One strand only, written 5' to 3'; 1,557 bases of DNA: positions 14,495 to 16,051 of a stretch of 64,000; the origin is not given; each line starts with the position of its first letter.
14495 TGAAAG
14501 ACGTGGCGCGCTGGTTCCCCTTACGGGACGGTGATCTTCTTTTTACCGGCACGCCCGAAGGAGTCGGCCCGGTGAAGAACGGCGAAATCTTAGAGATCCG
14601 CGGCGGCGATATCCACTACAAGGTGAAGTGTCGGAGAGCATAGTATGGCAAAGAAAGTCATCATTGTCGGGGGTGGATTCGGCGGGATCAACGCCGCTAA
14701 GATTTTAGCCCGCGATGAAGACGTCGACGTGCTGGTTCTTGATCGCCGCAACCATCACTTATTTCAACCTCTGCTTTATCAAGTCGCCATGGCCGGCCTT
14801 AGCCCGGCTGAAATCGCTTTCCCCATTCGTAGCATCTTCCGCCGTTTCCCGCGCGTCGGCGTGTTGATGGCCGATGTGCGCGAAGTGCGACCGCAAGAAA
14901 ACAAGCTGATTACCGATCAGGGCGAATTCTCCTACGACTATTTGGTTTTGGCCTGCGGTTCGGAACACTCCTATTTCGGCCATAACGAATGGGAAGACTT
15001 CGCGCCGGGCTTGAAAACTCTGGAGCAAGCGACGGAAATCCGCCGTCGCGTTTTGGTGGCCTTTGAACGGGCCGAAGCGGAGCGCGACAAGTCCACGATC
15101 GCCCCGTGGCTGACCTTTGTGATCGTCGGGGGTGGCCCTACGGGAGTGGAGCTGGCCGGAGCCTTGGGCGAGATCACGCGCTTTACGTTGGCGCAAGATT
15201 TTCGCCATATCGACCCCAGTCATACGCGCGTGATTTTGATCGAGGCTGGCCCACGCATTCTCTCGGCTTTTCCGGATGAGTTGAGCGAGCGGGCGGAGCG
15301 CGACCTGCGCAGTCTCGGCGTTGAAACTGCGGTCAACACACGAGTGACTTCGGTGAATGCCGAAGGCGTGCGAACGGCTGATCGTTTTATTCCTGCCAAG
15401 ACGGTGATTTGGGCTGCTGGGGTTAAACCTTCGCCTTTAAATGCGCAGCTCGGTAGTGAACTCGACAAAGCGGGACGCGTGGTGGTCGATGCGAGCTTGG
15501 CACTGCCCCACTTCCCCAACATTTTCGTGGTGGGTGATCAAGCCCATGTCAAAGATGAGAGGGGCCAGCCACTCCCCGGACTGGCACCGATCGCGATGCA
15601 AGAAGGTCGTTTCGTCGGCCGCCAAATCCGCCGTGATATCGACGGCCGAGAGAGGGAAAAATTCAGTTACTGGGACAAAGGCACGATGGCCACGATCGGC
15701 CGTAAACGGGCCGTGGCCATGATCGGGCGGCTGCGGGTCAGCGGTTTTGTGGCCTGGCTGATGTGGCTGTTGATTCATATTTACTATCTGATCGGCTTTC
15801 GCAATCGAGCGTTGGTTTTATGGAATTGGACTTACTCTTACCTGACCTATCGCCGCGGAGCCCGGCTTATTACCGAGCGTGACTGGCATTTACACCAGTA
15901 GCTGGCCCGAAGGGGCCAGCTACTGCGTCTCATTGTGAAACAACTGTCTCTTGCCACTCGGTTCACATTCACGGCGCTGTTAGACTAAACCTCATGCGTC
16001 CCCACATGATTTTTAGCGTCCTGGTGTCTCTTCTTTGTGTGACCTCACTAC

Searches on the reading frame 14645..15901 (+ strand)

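Call 52: search_protein_families(library=pfam, proteins=[window:14645-15901:+], max_evalue=0.00001)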
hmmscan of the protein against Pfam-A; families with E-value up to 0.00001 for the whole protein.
window:14645-15901:+ (418 aa): 5 families
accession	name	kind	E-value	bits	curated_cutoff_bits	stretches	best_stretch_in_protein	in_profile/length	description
PF07992.20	Pyr_redox_2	-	1.5e-47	162.9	26.1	1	3-321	1-291/291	Pyridine nucleotide-disulphide oxidoreductase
PF00070.33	Pyr_redox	-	2.7e-14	53.9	22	1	158-242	2-71/82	Pyridine nucleotide-disulphide oxidoreductase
PF22366.1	NDH2_C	-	1.4e-08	35.2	27.7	1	345-403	2-61/62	NDH2 C-terminal domain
PF13450.12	NAD_binding_8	-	3.4e-06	27.7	21.9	0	7-37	1-30/68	NAD(P)-binding Rossmann-like domain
PF13738.12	Pyr_redox_3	-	4.2e-06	26.6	30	0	6-37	1-32/305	Pyridine nucleotide-disulphide oxidoreductase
